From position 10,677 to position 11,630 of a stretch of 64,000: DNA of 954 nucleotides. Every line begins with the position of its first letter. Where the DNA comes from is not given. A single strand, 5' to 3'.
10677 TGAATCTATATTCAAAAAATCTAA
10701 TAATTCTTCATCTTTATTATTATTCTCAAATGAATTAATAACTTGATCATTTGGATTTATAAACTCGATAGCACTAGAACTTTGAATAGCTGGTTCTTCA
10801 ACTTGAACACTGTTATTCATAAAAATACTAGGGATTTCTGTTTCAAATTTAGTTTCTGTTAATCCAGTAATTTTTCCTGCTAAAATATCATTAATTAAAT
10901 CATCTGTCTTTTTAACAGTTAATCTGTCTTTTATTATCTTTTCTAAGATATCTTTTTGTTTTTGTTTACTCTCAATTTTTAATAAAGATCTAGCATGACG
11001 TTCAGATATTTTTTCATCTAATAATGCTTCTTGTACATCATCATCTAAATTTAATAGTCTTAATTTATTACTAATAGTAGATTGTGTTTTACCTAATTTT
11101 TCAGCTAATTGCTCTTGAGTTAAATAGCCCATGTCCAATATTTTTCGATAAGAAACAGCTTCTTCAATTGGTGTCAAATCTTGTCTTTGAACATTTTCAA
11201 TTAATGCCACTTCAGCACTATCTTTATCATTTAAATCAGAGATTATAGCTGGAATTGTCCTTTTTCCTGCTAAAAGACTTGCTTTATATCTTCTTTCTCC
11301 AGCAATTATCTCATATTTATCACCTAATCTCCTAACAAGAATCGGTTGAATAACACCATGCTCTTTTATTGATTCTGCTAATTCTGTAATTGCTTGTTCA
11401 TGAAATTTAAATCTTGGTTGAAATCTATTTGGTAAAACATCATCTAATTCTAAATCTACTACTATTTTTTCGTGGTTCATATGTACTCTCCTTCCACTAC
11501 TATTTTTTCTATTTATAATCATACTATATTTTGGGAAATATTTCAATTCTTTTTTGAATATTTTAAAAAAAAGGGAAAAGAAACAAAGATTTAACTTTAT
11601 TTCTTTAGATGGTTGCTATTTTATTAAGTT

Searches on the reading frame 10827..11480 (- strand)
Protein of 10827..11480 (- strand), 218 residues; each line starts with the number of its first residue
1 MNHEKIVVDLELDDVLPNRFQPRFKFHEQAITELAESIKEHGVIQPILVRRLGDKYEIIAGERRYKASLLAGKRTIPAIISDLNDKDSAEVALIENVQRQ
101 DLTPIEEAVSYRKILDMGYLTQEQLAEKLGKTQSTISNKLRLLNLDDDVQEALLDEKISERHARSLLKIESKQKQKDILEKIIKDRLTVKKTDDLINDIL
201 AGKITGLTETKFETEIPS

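Call 10: search_solved_structures(query=window:10836-11480:-, show_alignments=5)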
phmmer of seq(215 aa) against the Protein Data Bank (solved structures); distinct sequences matched with E-value up to 0.001: 14.
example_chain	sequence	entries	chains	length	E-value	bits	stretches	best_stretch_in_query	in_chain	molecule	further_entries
7ng0_A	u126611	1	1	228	2.3e-61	210.3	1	11-200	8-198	Nucleoid occlusion protein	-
7nfu_A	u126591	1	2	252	3.9e-61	209.6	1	10-200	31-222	Nucleoid occlusion protein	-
7ol9_A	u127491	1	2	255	3.9e-53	183.5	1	6-199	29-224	Nucleoid occlusion protein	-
1vz0_A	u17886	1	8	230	4.4e-51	176.8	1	7-193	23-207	Chromosome-partitioning protein Spo0J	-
4umk_A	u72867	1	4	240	2.8e-49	170.9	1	6-199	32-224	PROBABLE CHROMOSOME-PARTITIONING PROTEIN PARB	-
6sdk_A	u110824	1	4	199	8.7e-49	169.3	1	7-198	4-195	Stage 0 sporulation protein J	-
7bnk_A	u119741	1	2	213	2.8e-46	161.2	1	7-198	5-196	ParB family protein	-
7o0n_A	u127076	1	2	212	1.5e-45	158.8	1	8-198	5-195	ParB family protein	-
7bnr_A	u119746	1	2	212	1.5e-45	158.8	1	8-198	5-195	ParB family protein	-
6t1f_A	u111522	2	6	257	2.3e-36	128.8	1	17-197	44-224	Chromosome-partitioning protein ParB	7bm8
6y93_A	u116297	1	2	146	4.9e-29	104.9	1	87-199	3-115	Nucleoid occlusion protein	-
6s6h_A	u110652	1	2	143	2.3e-16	63.6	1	90-197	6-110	Chromosome-partitioning protein ParB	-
8qa8_A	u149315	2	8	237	6.8e-16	62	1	7-161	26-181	Transcriptional repressor protein KorB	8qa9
1r71_A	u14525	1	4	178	2.7e-07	34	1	64-162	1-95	Transcriptional repressor protein korB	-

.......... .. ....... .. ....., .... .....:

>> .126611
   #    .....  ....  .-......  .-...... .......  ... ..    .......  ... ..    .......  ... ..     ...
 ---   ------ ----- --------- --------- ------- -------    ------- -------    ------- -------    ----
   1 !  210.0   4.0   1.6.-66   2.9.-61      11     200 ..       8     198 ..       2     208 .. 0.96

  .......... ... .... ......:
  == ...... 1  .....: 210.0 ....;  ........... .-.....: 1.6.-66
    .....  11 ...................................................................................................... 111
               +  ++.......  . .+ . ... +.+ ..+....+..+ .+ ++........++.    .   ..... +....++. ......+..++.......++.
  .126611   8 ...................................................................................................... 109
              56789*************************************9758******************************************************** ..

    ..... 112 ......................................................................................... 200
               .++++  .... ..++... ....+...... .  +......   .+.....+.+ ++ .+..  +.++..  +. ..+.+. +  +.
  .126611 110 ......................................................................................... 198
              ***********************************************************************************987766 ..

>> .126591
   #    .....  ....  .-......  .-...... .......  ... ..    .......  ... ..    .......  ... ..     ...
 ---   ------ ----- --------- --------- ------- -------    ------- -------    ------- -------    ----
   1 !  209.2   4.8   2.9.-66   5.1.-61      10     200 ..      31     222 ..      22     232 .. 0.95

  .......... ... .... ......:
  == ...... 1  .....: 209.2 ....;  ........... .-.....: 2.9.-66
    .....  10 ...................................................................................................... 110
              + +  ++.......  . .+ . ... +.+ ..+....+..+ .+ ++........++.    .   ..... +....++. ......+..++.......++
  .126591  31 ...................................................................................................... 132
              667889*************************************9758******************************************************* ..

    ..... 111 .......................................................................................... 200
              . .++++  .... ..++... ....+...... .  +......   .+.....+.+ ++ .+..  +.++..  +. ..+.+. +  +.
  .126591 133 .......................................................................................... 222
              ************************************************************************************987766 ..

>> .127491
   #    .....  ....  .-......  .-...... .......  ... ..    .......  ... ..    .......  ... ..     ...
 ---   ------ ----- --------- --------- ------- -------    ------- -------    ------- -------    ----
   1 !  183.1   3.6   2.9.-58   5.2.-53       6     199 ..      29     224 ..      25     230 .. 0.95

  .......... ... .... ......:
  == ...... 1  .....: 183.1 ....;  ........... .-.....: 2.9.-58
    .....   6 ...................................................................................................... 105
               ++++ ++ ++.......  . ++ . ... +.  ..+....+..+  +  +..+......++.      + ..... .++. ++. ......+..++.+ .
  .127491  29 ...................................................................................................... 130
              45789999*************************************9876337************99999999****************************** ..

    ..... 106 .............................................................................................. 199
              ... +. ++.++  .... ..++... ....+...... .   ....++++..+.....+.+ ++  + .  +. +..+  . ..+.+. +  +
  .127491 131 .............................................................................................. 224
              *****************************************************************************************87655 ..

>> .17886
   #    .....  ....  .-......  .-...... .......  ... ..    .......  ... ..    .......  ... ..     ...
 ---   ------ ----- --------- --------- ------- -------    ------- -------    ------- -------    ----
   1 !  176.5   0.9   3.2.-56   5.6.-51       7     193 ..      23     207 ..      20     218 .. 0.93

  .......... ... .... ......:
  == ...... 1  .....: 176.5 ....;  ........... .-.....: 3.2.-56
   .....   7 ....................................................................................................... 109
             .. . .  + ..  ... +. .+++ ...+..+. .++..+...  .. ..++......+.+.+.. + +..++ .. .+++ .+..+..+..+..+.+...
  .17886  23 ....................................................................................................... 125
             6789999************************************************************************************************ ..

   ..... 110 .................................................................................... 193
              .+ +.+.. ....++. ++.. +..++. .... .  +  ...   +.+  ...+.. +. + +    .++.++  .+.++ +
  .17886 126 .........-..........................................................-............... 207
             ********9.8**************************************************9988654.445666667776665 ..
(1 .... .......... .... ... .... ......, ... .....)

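Call 16: find_related_loci(query=window:10827-11480:-, collection=metagenome_contigs, flank=10000)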
Query window:10827-11480:- (218 aa) in metagenome_contigs; peptide patterns used: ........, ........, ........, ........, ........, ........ (x = any residue, [..] = any of these).
600 stretches matched a pattern (row limit reached: there are more); 555 encode a relative of the query (tblastn E <= 1e-3); the best 80 are kept; 80 distinct loci.
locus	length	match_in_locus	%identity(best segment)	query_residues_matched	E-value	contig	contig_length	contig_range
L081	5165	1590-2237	77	1-214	4e-109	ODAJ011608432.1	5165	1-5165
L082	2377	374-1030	72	1-217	3e-107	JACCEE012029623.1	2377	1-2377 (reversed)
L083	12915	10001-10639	72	1-218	5e-101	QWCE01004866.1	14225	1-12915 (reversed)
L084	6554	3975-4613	72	1-218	5e-101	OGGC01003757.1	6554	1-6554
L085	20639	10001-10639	72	1-218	1e-100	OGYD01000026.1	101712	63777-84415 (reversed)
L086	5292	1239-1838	76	1-200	4e-100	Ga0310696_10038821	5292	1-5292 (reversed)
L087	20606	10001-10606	75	1-202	1e-99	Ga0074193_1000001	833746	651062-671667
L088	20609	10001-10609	75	1-203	1e-98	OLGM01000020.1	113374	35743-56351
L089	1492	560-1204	71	1-215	3e-105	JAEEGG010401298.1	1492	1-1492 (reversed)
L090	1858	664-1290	74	5-212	7e-104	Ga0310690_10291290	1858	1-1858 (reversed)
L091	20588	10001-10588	77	7-202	2e-98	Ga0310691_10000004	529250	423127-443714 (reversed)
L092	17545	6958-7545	77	7-202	2e-98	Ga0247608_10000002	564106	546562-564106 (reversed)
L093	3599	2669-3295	73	7-214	2e-98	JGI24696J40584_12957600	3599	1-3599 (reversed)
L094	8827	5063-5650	75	1-196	4e-97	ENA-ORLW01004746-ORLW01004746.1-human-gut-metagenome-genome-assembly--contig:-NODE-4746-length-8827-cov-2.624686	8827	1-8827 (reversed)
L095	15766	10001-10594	75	3-200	8e-97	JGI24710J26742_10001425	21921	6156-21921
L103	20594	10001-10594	73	3-200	2e-92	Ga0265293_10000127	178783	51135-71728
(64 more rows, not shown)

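Call 21: find_homologous_proteins(query=L103:16662-17540:+, max_evalue=1e-40)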
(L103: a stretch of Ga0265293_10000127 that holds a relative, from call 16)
Query L103:16662-17540:+ (293 aa): 8000 proteins with E <= 1e-40 among 8000 candidates; the best 120 are listed.
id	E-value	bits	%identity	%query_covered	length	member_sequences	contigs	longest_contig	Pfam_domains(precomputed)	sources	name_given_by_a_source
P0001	6.6e-177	604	100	100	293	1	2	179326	PF17762.9,PF02195.27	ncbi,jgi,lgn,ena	ncbi:MAG: ParB/RepB/Spo0J family partition protein [Bacilli bacterium]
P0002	2.5e-170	583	95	100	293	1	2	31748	PF17762.9,PF02195.27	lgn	-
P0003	8.1e-170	581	95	100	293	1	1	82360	PF17762.9,PF02195.27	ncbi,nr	ncbi:MAG: ParB/RepB/Spo0J family partition protein [Bacilli bacterium]|nr:ParB/RepB/Spo0J family par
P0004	1.8e-168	577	94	100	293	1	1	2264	PF17762.9,PF02195.27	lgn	-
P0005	4.8e-152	523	84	100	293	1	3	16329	PF17762.9,PF02195.27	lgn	-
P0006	1.2e-151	521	84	100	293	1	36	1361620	PF17762.9,PF02195.27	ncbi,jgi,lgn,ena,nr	ncbi:MAG TPA: ParB/RepB/Spo0J family partition protein [Mollicutes bacterium]|jgi:ParB family chromo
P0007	1.3e-151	521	84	100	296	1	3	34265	PF17762.9,PF02195.27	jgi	-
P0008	1.6e-151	521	84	100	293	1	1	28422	PF17762.9,PF02195.27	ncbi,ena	-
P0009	1.7e-151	521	84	100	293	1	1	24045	PF17762.9,PF02195.27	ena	-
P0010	2.0e-151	521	84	100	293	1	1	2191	PF17762.9,PF02195.27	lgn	-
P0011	2.3e-151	521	84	100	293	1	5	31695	PF17762.9,PF02195.27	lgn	-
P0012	2.3e-151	521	84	100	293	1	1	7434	PF17762.9,PF02195.27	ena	-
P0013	2.9e-151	520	84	100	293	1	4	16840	PF17762.9,PF02195.27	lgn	-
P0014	3.9e-151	520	84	100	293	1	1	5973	PF17762.9,PF02195.27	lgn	-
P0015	4.2e-151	520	84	100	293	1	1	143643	PF17762.9,PF02195.27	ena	-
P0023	1.7e-145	501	82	100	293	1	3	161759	PF17762.9,PF02195.27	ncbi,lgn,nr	ncbi:MAG: ParB/RepB/Spo0J family partition protein [Bacilli bacterium]|nr:ParB/RepB/Spo0J family par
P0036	3.9e-137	474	78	100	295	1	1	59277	PF17762.9,PF02195.27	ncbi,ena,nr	ncbi:MAG: ParB/RepB/Spo0J family partition protein [Mollicutes bacterium]|nr:ParB/RepB/Spo0J family 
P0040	4.8e-133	460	75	100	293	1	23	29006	PF01381.29,PF17762.9,PF02195.27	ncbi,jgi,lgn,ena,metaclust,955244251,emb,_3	jgi:ParB family chromosome partitioning protein|metaclust:\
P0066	9.7e-127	440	71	100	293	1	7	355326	PF17762.9,PF02195.27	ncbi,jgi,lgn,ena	jgi:ParB family chromosome partitioning protein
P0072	1.9e-126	439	73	100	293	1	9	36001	PF17762.9,PF02195.27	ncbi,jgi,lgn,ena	-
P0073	2.2e-126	439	72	100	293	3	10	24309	PF01381.29,PF17762.9,PF02195.27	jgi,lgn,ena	-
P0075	2.6e-126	438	73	100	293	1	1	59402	PF17762.9,PF02195.27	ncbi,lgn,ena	-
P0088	6.5e-126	437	72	100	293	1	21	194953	PF17762.9,PF02195.27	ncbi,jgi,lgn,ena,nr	ncbi:MAG: ParB/RepB/Spo0J family partition protein [Firmicutes bacterium]|nr:ParB/RepB/Spo0J family 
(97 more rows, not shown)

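Call 22: find_encoding_contigs(protein=P0006, flank=10000, max_places=10)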
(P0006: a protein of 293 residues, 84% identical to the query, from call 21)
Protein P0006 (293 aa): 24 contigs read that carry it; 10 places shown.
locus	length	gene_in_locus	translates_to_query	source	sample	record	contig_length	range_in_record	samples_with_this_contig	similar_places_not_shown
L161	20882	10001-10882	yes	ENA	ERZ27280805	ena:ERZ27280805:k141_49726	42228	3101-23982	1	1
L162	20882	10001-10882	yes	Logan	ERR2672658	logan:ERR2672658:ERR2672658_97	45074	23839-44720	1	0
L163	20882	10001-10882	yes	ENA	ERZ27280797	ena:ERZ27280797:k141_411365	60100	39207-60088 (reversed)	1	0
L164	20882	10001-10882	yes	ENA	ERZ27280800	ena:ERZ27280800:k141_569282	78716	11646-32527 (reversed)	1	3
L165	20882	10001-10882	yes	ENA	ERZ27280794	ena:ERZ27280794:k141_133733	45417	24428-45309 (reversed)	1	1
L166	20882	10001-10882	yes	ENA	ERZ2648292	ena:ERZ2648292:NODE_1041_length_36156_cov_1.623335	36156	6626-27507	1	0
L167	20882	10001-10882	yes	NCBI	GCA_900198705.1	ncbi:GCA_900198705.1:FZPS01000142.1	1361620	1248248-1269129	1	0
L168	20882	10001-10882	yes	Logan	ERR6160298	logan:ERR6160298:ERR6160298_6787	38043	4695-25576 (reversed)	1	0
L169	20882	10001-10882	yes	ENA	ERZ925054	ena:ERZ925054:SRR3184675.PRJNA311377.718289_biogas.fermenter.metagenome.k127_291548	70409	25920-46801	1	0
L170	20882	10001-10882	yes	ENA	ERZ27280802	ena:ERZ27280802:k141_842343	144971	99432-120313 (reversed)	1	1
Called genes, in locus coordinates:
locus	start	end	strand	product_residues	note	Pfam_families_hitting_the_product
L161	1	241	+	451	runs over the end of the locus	PF10396:TrmE_N, PF00350:Dynamin_N (faint), PF12631:MnmE_helical, PF01926:MMR_HSR1, PF02421:FeoB_N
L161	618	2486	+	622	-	PF01134:GIDA, PF07992:Pyr_redox_2 (faint), PF21680:GIDA_C_1st, PF13932:SAM_GIDA_C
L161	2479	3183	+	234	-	PF02527:GidB, PF05175:MTS (weak), PF13847:Methyltransf_31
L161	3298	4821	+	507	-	PF02195:ParB_N, PF17762:HTH_ParB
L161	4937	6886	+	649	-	PF00270:DEAD (weak), PF04851:ResIII, PF17757:UvrB_inter, PF27431:UvrB_3rd, PF00271:Helicase_C, PF12344:UvrB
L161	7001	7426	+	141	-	PF04020:Phage_holin_4_2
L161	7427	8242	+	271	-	PF01790:LGT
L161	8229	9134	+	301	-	PF00890:FAD_binding_2 (weak), PF01266:DAO (weak), PF01946:Thi4 (weak), PF03486:HI0933_like (faint), PF07992:Pyr_redox_2, PF13450:NAD_binding_8 (weak), PF13738:Pyr_redox_3, PF00070:Pyr_redox, +1 more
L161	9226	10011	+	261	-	PF00142:Fer4_NifH (weak), PF01656:CbiA, PF02374:ArsA_ATPase, PF06564:CBP_BcsQ, PF09140:MipZ, PF10609:ParA, PF13614:AAA_31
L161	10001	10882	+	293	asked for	PF02195:ParB_N, PF17762:HTH_ParB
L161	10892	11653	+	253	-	PF21088:MS_channel_1st, PF00924:MS_channel_2nd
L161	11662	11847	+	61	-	PF06107:DUF951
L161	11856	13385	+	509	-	PF03806:ABG_transport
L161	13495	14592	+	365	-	PF01926:MMR_HSR1, PF02421:FeoB_N, PF06071:YchF-GTPase_C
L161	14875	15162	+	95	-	PF01250:Ribosomal_S6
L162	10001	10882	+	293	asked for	PF02195:ParB_N, PF17762:HTH_ParB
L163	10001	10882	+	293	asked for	PF02195:ParB_N, PF17762:HTH_ParB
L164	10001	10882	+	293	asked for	PF02195:ParB_N, PF17762:HTH_ParB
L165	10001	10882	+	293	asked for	PF02195:ParB_N, PF17762:HTH_ParB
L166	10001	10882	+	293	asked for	PF02195:ParB_N, PF17762:HTH_ParB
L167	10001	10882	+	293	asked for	PF02195:ParB_N, PF17762:HTH_ParB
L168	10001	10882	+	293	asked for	PF02195:ParB_N, PF17762:HTH_ParB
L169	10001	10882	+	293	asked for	PF02195:ParB_N, PF17762:HTH_ParB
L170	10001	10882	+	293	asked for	PF02195:ParB_N, PF17762:HTH_ParB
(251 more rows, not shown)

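Call 27: find_encoding_contigs(protein=P0088, flank=10000, max_places=3)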
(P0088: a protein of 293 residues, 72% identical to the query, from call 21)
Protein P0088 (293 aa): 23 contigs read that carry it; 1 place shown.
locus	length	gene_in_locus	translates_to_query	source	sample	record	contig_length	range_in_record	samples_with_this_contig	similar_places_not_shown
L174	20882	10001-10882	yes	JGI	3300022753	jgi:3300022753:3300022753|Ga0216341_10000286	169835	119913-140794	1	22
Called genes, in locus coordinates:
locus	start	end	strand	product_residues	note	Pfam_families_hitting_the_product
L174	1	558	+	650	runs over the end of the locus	PF00270:DEAD (faint), PF04851:ResIII, PF17757:UvrB_inter, PF27431:UvrB_3rd, PF00271:Helicase_C, PF12344:UvrB, PF02151:UVR (weak)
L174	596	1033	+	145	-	PF04020:Phage_holin_4_2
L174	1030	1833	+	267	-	PF01790:LGT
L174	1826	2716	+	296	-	PF00890:FAD_binding_2 (weak), PF01134:GIDA (weak), PF01266:DAO, PF07992:Pyr_redox_2, PF12831:FAD_oxidored (weak), PF13450:NAD_binding_8 (weak), PF13738:Pyr_redox_3, PF00070:Pyr_redox, +3 more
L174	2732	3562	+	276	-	PF00398:RrnaAD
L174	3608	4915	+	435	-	PF01235:Na_Ala_symp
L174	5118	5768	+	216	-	PF03167:UDG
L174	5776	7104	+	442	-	PF01171:ATP_bind_3, PF11734:TilS_C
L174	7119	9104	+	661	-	PF06480:FtsH_ext (weak), PF00004:AAA, PF07728:AAA_5 (weak), PF17862:AAA_lid_3, PF01434:Peptidase_M41, PF07498:Rho_N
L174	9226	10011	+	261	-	PF00142:Fer4_NifH, PF01656:CbiA, PF02374:ArsA_ATPase, PF06564:CBP_BcsQ, PF09140:MipZ (faint), PF10609:ParA, PF13614:AAA_31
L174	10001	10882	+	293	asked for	PF02195:ParB_N, PF17762:HTH_ParB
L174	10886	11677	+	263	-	PF21088:MS_channel_1st, PF00924:MS_channel_2nd, PF21082:MS_channel_3rd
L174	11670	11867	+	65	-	PF06107:DUF951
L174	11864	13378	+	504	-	PF03806:ABG_transport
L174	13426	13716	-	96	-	-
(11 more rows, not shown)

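Call 45: find_encoding_contigs(protein=P0066, flank=10000, max_places=2)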
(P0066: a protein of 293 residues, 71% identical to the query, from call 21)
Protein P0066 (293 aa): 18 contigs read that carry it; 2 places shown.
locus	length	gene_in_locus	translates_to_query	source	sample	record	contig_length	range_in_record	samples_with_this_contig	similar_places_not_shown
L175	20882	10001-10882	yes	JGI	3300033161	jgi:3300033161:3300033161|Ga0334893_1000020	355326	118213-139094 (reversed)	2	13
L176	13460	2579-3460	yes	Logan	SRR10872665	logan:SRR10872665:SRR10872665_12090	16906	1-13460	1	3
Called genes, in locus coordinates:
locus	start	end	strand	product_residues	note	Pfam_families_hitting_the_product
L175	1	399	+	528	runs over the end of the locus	PF00133:tRNA-synt_1, PF01406:tRNA-synt_1e (weak), PF01921:tRNA-synt_1f (faint), PF09334:tRNA-synt_1g, PF00133:tRNA-synt_1, PF08264:Anticodon_1 (weak), PF19303:Anticodon_3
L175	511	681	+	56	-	-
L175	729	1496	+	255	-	PF01026:TatD_DNase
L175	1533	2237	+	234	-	-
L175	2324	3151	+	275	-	PF00398:RrnaAD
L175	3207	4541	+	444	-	PF01235:Na_Ala_symp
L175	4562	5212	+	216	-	PF03167:UDG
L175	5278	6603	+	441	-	PF01171:ATP_bind_3, PF11734:TilS_C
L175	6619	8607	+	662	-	PF06480:FtsH_ext, PF00004:AAA, PF07728:AAA_5 (weak), PF17862:AAA_lid_3, PF01434:Peptidase_M41, PF07498:Rho_N (weak)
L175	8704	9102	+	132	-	-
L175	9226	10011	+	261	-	PF00142:Fer4_NifH, PF01656:CbiA, PF02374:ArsA_ATPase, PF06564:CBP_BcsQ, PF09140:MipZ, PF10609:ParA, PF13614:AAA_31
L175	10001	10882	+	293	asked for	PF02195:ParB_N, PF17762:HTH_ParB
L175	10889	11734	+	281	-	PF21088:MS_channel_1st, PF00924:MS_channel_2nd, PF21082:MS_channel_3rd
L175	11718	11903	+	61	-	PF06107:DUF951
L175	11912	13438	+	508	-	PF03806:ABG_transport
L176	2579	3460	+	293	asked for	PF02195:ParB_N, PF17762:HTH_ParB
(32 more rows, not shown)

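Call 55: find_encoding_contigs(protein=P0036, flank=1500, max_places=8)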
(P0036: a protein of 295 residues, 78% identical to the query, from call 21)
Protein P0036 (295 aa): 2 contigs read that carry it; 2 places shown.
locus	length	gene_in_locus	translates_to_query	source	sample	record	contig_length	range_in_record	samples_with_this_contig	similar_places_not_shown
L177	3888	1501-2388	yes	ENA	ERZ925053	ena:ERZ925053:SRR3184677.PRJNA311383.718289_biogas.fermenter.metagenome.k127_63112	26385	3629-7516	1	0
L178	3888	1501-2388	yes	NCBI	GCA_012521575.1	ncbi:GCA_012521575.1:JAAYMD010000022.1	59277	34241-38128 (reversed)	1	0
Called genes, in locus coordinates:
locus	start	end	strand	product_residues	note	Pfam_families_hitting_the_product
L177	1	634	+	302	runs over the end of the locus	PF00890:FAD_binding_2, PF01134:GIDA (faint), PF01266:DAO (weak), PF07992:Pyr_redox_2, PF12831:FAD_oxidored (weak), PF13450:NAD_binding_8, PF13738:Pyr_redox_3, PF00070:Pyr_redox, +3 more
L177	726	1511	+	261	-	PF00142:Fer4_NifH (weak), PF01656:CbiA, PF02374:ArsA_ATPase, PF06564:CBP_BcsQ (faint), PF09140:MipZ (faint), PF10609:ParA (weak), PF13614:AAA_31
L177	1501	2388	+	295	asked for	PF02195:ParB_N, PF17762:HTH_ParB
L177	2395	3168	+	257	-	PF21088:MS_channel_1st, PF00924:MS_channel_2nd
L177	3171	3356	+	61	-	PF06107:DUF951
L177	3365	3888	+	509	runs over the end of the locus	PF03806:ABG_transport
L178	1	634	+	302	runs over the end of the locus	PF00890:FAD_binding_2, PF01134:GIDA (faint), PF01266:DAO (weak), PF07992:Pyr_redox_2, PF12831:FAD_oxidored (weak), PF13450:NAD_binding_8, PF13738:Pyr_redox_3, PF00070:Pyr_redox, +3 more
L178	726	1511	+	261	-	PF00142:Fer4_NifH (weak), PF01656:CbiA, PF02374:ArsA_ATPase, PF06564:CBP_BcsQ (faint), PF09140:MipZ (faint), PF10609:ParA (weak), PF13614:AAA_31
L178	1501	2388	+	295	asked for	PF02195:ParB_N, PF17762:HTH_ParB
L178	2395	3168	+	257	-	PF21088:MS_channel_1st, PF00924:MS_channel_2nd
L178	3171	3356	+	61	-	PF06107:DUF951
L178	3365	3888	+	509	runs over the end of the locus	PF03806:ABG_transport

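Call 56: find_encoding_contigs(protein=P0023, flank=1500, max_places=8)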
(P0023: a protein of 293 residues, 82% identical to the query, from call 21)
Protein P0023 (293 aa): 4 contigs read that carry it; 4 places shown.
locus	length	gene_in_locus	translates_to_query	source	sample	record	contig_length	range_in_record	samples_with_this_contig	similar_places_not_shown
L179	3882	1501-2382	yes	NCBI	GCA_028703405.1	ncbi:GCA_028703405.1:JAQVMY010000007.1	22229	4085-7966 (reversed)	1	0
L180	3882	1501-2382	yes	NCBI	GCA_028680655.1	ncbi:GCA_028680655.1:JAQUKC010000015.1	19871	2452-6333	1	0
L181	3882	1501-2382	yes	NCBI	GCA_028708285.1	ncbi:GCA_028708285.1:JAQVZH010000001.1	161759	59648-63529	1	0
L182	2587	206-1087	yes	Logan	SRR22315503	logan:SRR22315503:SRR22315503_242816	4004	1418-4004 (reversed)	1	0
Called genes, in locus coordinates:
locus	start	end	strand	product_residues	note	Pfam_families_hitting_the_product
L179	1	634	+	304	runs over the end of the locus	PF00890:FAD_binding_2, PF01266:DAO (weak), PF01946:Thi4 (weak), PF07992:Pyr_redox_2, PF12831:FAD_oxidored (weak), PF13450:NAD_binding_8 (weak), PF13738:Pyr_redox_3, PF00070:Pyr_redox, +2 more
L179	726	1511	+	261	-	PF00142:Fer4_NifH, PF01656:CbiA, PF02374:ArsA_ATPase, PF06564:CBP_BcsQ, PF09140:MipZ (faint), PF10609:ParA, PF13614:AAA_31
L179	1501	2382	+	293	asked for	PF02195:ParB_N, PF17762:HTH_ParB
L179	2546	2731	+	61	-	PF06107:DUF951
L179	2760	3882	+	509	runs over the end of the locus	PF03806:ABG_transport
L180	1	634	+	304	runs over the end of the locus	PF00890:FAD_binding_2, PF01266:DAO (weak), PF01946:Thi4 (weak), PF07992:Pyr_redox_2, PF12831:FAD_oxidored (weak), PF13450:NAD_binding_8 (weak), PF13738:Pyr_redox_3, PF00070:Pyr_redox, +2 more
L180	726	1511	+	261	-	PF00142:Fer4_NifH, PF01656:CbiA, PF02374:ArsA_ATPase, PF06564:CBP_BcsQ, PF09140:MipZ (faint), PF10609:ParA, PF13614:AAA_31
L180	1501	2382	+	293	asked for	PF02195:ParB_N, PF17762:HTH_ParB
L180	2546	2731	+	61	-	PF06107:DUF951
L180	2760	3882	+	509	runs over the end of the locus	PF03806:ABG_transport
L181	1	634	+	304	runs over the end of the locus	PF00890:FAD_binding_2, PF01266:DAO (weak), PF01946:Thi4 (weak), PF07992:Pyr_redox_2, PF12831:FAD_oxidored (weak), PF13450:NAD_binding_8 (weak), PF13738:Pyr_redox_3, PF00070:Pyr_redox, +2 more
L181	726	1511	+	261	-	PF00142:Fer4_NifH (weak), PF01656:CbiA, PF02374:ArsA_ATPase, PF06564:CBP_BcsQ, PF09140:MipZ (faint), PF10609:ParA, PF13614:AAA_31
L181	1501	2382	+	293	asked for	PF02195:ParB_N, PF17762:HTH_ParB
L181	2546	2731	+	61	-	PF06107:DUF951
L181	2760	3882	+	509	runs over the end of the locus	PF03806:ABG_transport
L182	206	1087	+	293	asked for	PF02195:ParB_N, PF17762:HTH_ParB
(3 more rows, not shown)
